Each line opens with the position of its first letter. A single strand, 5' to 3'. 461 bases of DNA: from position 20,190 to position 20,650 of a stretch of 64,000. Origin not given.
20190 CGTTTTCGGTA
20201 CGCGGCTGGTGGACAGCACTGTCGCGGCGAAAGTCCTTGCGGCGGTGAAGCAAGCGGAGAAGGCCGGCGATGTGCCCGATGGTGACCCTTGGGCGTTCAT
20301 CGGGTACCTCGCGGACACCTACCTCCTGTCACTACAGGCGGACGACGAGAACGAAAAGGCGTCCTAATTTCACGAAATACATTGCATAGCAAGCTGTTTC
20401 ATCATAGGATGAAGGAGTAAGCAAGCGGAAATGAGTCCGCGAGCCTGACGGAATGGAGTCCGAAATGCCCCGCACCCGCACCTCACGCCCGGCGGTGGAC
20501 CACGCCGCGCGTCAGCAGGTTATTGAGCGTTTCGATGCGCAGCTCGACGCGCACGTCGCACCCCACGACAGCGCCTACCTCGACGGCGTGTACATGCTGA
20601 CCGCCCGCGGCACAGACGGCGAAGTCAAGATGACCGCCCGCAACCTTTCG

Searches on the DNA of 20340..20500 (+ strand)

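Call 11: search_dna_similar(query=window:20373-20470:+, collection=phages, mode=distant, max_rows=40, max_evalue=1)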
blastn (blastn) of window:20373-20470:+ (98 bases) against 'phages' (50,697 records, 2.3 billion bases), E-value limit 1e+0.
Records with a match: 12; places in all: 22; records where one place covers at least 80% of the query: 11.
Best place of each record, by identity: 80-90% 1; 60-80% 11.
By first word of the organism name: Mycobacterium 11; Pseudomonas 1.
By host as written in the record: Mycobacterium smegmatis mc2 155 5; Mycobacterium smegmatis mc#155 3; - 2; Mycolicibacterium smegmatis 1; Pseudomonas putida KT2440 and Paw85 1.
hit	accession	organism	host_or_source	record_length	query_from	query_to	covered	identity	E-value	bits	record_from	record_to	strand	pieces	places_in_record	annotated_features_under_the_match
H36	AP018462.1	Mycobacterium phage D12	-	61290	1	98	100%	78.4%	2e-10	71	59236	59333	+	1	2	hypothetical protein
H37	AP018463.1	Mycobacterium phage PR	-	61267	1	98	100%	78.4%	2e-10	71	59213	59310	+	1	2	hypothetical protein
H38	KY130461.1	Mycobacterium phage Taptic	Mycobacterium smegmatis mc2 155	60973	1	98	100%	78.4%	2e-10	71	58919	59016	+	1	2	hypothetical protein (x2)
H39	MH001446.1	Mycobacterium phage Megabear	Mycobacterium smegmatis mc2 155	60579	1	98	100%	78.4%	2e-10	71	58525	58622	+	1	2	86: hypothetical protein | 87: hypothetical protein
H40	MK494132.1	Mycobacterium phage Cepens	Mycobacterium smegmatis mc#155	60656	1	98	100%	78.4%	2e-10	71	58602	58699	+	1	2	88: hypothetical protein | 89: hypothetical protein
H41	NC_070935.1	Mycobacterium phage Taptic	Mycobacterium smegmatis mc2 155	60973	1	98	100%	78.4%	2e-10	71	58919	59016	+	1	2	hypothetical protein (x2)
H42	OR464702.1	Mycobacterium phage harman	Mycolicibacterium smegmatis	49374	1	98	100%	78.4%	2e-10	71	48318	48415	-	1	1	C2H2-type domain-containing protein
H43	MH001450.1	Mycobacterium phage Jeon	Mycobacterium smegmatis mc2 155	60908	1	98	100%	77.2%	2e-9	67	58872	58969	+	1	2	83: hypothetical protein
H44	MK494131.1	Mycobacterium phage GodPhather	Mycobacterium smegmatis mc#155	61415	1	98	100%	77.2%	2e-9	67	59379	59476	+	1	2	88: hypothetical protein | 89: hypothetical protein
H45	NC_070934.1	Mycobacterium phage Jeon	Mycobacterium smegmatis mc2 155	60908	1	98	100%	77.2%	2e-9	67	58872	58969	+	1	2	83: hypothetical protein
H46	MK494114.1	Mycobacterium phage Argie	Mycobacterium smegmatis mc#155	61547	10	98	91%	79.6%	5e-10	68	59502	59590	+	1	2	89: hypothetical protein | 90: hypothetical protein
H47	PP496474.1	Pseudomonas phage vB_PpuP-Kallioja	Pseudomonas putida KT2440 and Paw85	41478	65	95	32%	87.5%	9e-1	37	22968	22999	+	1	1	head-tail adaptor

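Call 43: get_annotated_region(hit=H42, flank=20000)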
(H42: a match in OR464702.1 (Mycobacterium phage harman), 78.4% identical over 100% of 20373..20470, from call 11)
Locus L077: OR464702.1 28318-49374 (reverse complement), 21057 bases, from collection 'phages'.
description: Mycobacterium phage harman, complete genome.
organism: Mycobacterium phage harman (NCBI taxid 3079577)
taxonomy: Viruses; Duplodnaviria; Heunggongvirae; Uroviricota; Caudoviricetes; Northamptonvirus
host: Mycolicibacterium smegmatis; source: -; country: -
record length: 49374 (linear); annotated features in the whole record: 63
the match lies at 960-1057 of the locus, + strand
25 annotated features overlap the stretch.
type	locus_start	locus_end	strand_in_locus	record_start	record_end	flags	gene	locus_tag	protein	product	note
CDS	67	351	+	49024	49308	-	-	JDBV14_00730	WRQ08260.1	hypothetical protein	label: hypothetical protein CDS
CDS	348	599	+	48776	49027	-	-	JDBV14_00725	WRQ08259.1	hypothetical protein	label: hypothetical protein CDS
CDS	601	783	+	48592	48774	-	-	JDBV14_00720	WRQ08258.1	hypothetical protein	label: hypothetical protein CDS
CDS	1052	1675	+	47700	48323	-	-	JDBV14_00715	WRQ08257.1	C2H2-type domain-containing protein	label: C2H2-type domain-containing protein CDS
CDS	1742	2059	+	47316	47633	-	-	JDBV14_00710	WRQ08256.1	hypothetical protein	label: hypothetical protein CDS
CDS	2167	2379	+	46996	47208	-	-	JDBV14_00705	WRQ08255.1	hypothetical protein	label: hypothetical protein CDS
CDS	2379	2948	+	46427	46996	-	-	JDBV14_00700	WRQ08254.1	hypothetical protein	label: hypothetical protein CDS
CDS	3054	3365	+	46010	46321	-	-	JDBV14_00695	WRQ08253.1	helix-turn-helix DNA binding protein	label: Helix-turn-helix DNA binding protein CDS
CDS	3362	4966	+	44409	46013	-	-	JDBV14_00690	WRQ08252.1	terminase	label: Terminase CDS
CDS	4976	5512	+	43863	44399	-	-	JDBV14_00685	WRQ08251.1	helix-turn-helix DNA binding protein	label: Helix-turn-helix DNA binding protein CDS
CDS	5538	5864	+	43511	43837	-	-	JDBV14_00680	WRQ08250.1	hypothetical protein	label: hypothetical protein CDS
CDS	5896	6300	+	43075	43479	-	-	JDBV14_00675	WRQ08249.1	DUF1360 domain-containing protein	label: DUF1360 domain-containing protein CDS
CDS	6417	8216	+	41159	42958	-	-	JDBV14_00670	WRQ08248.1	portal protein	label: Portal protein CDS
CDS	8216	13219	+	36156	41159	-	-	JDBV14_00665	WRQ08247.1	capsid maturation protease and MuF-like fusion protein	label: Capsid maturation protease and MuF-like fusion protein CDS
CDS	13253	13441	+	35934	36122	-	-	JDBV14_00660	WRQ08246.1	hypothetical protein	label: hypothetical protein CDS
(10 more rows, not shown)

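Call 136: search_rna_families(source=window, start=20340, end=20500, threshold=evalue, max_evalue=10)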
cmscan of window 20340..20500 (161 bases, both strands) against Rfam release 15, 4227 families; matches with E-value up to 10: 3.
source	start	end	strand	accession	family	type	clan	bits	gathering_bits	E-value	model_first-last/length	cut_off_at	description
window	20419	20494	-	RF00802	mir-207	Gene; miRNA;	-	16.9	88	0.73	1-78/78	no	mir-207 microRNA precursor family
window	20370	20409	-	RF01135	sR24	Gene; snRNA; snoRNA; CD-box;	-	12.1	36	2.4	1-55/55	no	Small nucleolar RNA sR24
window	20340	20393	-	RF01946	KCNQ1OT1_1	Gene; lncRNA;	-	4.1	70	2.8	304-358/464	3'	KCNQ1 overlapping transcript 1 conserved region 1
